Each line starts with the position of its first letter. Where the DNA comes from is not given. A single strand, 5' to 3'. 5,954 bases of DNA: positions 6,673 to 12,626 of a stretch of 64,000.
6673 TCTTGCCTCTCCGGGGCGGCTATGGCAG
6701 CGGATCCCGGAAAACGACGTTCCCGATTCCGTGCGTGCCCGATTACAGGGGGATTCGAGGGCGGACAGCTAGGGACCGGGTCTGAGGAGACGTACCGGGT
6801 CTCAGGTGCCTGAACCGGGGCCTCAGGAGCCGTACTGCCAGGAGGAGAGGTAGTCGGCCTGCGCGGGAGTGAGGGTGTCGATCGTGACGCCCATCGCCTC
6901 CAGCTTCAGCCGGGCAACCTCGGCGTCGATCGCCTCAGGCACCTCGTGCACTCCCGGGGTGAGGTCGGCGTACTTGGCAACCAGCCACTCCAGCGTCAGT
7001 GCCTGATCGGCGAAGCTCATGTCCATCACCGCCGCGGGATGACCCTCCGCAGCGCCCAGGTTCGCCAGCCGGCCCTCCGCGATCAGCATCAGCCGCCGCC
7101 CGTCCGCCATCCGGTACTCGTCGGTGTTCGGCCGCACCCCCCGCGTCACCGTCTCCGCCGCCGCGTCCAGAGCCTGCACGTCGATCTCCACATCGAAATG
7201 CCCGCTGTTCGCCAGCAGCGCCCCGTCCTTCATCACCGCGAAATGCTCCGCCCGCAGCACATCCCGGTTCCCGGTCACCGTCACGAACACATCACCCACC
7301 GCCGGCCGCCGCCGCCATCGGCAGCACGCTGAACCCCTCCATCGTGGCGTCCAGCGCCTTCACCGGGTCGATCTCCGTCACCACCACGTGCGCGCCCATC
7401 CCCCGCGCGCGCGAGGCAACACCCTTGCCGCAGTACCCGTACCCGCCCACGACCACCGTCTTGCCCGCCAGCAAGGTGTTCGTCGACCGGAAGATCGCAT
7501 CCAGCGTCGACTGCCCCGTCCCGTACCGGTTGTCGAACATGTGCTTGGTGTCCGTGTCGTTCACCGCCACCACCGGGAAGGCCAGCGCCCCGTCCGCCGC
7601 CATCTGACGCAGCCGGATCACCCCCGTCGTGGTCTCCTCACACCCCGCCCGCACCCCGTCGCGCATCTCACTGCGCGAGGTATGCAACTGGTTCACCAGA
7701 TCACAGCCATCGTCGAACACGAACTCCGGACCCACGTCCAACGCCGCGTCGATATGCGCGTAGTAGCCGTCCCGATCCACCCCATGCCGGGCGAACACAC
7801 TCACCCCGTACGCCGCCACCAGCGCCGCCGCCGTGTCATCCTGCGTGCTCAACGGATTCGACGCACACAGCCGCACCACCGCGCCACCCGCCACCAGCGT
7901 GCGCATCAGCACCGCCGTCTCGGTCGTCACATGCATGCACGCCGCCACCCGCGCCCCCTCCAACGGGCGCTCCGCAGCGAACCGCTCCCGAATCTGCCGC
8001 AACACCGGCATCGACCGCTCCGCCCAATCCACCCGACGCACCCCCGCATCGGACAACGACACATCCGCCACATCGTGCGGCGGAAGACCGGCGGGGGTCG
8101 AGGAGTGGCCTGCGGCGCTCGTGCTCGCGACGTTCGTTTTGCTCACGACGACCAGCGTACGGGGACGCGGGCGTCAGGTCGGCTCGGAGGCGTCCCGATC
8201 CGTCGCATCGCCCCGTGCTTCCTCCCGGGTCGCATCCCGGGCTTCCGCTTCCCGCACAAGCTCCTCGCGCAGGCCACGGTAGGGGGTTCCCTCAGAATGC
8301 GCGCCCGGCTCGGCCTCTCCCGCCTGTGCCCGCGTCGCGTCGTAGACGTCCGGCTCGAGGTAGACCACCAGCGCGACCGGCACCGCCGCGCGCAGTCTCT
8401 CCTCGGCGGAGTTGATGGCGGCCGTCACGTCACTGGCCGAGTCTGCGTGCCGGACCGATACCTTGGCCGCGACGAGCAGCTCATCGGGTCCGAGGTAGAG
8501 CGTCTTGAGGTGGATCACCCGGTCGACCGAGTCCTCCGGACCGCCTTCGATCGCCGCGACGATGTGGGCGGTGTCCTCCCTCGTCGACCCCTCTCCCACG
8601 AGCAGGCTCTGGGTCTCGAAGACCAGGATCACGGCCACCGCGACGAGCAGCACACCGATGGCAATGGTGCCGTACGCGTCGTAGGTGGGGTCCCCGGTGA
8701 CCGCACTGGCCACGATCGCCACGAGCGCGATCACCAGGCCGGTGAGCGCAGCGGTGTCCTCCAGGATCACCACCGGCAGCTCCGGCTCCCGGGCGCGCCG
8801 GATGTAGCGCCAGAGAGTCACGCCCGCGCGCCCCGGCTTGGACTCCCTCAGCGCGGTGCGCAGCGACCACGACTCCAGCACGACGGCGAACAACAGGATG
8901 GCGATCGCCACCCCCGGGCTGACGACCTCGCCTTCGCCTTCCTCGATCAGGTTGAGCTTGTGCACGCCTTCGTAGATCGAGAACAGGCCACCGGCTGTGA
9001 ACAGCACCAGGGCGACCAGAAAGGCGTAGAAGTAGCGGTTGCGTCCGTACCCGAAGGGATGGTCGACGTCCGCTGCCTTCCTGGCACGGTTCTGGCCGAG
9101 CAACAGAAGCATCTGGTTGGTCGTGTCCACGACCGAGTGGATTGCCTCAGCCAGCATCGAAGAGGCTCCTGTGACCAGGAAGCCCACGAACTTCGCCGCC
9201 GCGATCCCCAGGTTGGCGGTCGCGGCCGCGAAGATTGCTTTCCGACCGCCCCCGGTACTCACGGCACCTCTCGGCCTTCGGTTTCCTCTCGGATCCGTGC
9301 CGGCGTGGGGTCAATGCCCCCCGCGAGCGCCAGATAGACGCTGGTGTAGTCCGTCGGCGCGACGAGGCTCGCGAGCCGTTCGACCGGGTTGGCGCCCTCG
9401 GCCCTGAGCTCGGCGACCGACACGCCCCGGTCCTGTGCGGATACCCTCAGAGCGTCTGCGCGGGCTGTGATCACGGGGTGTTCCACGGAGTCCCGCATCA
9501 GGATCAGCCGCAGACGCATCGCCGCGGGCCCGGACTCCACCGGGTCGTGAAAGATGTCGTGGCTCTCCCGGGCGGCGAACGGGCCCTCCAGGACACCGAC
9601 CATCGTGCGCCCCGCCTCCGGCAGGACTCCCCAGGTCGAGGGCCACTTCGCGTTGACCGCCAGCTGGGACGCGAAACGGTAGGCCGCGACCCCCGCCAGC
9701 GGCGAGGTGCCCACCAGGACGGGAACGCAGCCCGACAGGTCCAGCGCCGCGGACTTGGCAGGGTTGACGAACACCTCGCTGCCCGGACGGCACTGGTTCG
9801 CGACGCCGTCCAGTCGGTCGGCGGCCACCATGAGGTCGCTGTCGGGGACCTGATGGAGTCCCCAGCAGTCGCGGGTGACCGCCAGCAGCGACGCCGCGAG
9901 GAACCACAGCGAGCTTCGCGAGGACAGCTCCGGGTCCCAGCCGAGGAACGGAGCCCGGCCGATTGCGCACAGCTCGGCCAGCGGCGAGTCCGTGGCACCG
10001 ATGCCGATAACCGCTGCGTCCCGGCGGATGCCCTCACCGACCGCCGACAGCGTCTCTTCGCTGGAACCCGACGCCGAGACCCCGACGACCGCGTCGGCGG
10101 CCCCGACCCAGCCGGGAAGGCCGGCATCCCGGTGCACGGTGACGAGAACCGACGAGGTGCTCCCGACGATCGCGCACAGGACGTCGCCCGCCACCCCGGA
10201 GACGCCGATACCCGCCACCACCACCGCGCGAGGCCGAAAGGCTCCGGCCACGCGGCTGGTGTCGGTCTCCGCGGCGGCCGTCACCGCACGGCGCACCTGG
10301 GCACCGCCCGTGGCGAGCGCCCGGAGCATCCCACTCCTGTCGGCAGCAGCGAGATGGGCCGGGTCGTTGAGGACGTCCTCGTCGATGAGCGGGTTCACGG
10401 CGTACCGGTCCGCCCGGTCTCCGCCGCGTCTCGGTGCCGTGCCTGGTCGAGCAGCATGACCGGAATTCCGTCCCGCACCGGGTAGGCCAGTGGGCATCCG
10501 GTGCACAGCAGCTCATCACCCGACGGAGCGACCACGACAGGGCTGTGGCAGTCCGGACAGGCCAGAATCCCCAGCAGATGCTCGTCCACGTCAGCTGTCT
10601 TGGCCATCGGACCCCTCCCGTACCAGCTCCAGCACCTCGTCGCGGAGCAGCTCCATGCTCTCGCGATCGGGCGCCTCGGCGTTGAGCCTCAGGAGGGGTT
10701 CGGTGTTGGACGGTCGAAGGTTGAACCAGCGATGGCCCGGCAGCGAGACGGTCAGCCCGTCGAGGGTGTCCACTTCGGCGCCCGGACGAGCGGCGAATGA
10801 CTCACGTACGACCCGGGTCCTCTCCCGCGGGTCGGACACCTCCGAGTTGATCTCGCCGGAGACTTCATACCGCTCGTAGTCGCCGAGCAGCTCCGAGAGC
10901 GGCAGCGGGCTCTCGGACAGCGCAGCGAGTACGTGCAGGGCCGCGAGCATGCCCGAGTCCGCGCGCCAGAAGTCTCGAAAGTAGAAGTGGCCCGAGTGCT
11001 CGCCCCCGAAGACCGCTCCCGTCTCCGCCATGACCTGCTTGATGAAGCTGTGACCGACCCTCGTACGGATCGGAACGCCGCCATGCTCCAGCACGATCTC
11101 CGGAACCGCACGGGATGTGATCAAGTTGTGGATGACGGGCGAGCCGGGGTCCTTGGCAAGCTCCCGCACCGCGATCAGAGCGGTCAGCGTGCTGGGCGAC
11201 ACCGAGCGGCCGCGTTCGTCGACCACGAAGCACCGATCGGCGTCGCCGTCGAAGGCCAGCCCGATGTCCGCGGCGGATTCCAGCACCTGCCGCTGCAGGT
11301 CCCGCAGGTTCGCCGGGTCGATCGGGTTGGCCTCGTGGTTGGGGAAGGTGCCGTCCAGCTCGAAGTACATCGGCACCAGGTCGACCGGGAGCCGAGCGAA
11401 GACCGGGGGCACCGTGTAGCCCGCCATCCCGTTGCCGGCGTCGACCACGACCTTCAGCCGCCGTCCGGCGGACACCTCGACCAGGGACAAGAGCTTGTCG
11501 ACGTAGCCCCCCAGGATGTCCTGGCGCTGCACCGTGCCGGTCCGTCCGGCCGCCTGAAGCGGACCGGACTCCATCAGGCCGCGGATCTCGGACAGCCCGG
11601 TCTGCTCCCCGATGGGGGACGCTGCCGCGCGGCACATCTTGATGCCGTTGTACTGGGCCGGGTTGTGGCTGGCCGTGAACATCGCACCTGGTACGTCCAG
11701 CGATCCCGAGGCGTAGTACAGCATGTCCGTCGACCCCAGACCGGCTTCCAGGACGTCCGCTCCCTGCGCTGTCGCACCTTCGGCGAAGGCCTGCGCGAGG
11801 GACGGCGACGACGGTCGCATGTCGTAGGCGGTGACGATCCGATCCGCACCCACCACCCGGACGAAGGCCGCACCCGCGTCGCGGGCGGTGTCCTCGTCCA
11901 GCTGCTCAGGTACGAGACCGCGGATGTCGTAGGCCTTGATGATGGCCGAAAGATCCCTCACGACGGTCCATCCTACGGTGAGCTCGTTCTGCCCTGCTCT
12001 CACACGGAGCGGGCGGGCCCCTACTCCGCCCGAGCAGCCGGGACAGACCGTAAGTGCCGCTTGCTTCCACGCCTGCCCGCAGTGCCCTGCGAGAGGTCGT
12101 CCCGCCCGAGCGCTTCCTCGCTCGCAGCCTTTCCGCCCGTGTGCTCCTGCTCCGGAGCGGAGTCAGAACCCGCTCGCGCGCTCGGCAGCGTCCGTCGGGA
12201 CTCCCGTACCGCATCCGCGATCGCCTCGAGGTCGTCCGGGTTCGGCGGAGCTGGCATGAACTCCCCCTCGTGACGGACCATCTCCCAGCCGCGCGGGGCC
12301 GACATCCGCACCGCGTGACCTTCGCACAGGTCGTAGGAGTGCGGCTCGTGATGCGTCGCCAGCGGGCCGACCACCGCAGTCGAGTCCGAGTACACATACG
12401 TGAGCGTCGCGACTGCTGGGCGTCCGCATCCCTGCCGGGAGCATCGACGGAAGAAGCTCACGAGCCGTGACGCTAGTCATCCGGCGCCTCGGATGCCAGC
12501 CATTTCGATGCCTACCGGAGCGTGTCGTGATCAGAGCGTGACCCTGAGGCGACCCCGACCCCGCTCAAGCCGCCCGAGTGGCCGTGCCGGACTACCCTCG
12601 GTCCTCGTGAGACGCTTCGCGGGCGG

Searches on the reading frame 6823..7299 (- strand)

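Call 10: search_protein_families(library=ncbifam, max_evalue=1e-10, proteins=[window:6823-7299:-])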
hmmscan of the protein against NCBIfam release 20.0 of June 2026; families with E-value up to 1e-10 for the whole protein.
window:6823-7299:- (158 aa): 4 families
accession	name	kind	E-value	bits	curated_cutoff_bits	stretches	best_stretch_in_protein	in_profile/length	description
NF004005.0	PRK05476.2-3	equivalog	1.5e-61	208.5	275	1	1-156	263-417/418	adenosylhomocysteinase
TIGR00936.1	ahcY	equivalog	3.5e-61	207.2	497.6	1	2-157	261-415/416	adenosylhomocysteinase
NF004010.0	PRK05476.3-3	equivalog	4.6e-24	85.1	512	1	3-151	267-423/432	adenosylhomocysteinase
NF004009.0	PRK05476.3-2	equivalog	2e-15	56.6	485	1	2-138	327-459/487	adenosylhomocysteinase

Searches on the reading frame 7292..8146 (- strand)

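Call 10: search_protein_families(library=ncbifam, max_evalue=1e-10, proteins=[window:7292-8146:-])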
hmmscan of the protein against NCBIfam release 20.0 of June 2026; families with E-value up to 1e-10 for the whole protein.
window:7292-8146:- (284 aa): 4 families
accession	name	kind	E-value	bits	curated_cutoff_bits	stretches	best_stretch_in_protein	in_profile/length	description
TIGR00936.1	ahcY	equivalog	2.1e-115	385.9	497.6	1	25-282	2-259/416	adenosylhomocysteinase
NF004005.0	PRK05476.2-3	equivalog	7.7e-110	367.5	275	1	26-281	7-261/418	adenosylhomocysteinase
NF004010.0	PRK05476.3-3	equivalog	1.9e-51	175.4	512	1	30-280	13-262/432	adenosylhomocysteinase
NF004009.0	PRK05476.3-2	equivalog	4.3e-42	144.5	485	1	24-275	68-318/487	adenosylhomocysteinase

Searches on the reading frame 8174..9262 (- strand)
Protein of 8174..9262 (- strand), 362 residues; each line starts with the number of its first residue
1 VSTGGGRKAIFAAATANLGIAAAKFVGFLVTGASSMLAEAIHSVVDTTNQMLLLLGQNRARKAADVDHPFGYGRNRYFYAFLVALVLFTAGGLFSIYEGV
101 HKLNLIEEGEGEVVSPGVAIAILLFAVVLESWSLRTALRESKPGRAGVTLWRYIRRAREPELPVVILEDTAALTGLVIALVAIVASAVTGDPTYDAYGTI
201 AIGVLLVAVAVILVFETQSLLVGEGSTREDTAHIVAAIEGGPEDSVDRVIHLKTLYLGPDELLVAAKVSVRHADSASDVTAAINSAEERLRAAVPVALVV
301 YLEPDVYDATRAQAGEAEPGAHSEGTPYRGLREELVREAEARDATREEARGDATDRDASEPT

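Call 10: search_protein_families(library=ncbifam, max_evalue=1e-10, proteins=[window:8174-9262:-])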
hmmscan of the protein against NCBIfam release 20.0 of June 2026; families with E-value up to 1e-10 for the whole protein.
window:8174-9262:- (362 aa): 3 families
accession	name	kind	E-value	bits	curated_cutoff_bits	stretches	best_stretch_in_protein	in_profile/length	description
TIGR01297.1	CDF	superfamily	5.8e-35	120.9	82.35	1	7-291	2-267/285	cation diffusion facilitator family transporter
NF033616.1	CDF_MamB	equivalog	5.1e-12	45.9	350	0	8-117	7-110/284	magnetosome biogenesis CDF transporter MamB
NF033615.1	CDF_MamM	equivalog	3.4e-11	42.9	350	0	11-97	13-98/290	magnetosome biogenesis CDF transporter MamM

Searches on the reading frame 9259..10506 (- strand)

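Call 10: search_protein_families(library=ncbifam, max_evalue=1e-10, proteins=[window:9259-10506:-])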
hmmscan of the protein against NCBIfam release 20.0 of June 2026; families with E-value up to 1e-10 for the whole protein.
window:9259-10506:- (415 aa): 6 families
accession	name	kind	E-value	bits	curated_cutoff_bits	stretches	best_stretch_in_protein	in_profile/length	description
NF006426.0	PRK08674.1-6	subfamily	9.2e-41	139.9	295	1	46-404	2-340/354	bifunctional phosphoglucose/phosphomannose isomerase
NF006425.0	PRK08674.1-5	equivalog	1.4e-39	136.1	471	1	46-405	5-345/358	bifunctional phosphoglucose/phosphomannose isomerase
NF006423.0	PRK08674.1-2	equivalog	4.1e-26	91.6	254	1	93-407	28-310/317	bifunctional phosphoglucose/phosphomannose isomerase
TIGR02128.1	G6PI_arch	equivalog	2.3e-23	82.6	213.9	1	82-403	10-297/308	bifunctional phosphoglucose/phosphomannose isomerase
NF006424.0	PRK08674.1-3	equivalog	3.3e-16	59.6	730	1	93-403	51-342/355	bifunctional phosphoglucose/phosphomannose isomerase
NF006422.0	PRK08674.1-1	subfamily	1.8e-12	47.3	317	1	93-298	26-212/302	bifunctional phosphoglucose/phosphomannose isomerase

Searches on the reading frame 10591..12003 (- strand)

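Call 10: search_protein_families(library=ncbifam, max_evalue=1e-10, proteins=[window:10591-12003:-])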
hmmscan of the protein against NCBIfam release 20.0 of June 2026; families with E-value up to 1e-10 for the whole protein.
window:10591-12003:- (470 aa): 5 families
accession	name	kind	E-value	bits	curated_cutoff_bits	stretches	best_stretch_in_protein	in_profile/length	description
NF007088.0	PRK09542.1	equivalog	5.8e-221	734.3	618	1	15-463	5-455/456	phosphomannomutase/phosphoglucomutase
TIGR03990.1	Arch_GlmM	equivalog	3.9e-104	349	439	1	22-461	4-444/444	phosphoglucosamine mutase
NF011943.0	PRK15414.1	subfamily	9.3e-92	308.4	801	1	21-461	6-454/456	phosphomannomutase CpsG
NF046027.1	PhglucPhmanMutPgmG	equivalog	2e-91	307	600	1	20-459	8-448/460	phosphoglucomutase/phosphomannomutase PgmG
TIGR01455.1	glmM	equivalog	9.8e-54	182.7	447.55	1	42-462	22-441/442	phosphoglucosamine mutase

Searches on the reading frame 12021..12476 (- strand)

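Call 92: search_protein_families(library=pfam, max_evalue=0.001, proteins=[window:12021-12476:-])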
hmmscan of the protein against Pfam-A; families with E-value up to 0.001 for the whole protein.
window:12021-12476:- (151 aa): 1 family
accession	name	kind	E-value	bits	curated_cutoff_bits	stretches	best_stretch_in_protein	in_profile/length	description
PF12005.13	DUF3499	-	5.1e-45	153.4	25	1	9-146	1-118/119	Protein of unknown function (DUF3499)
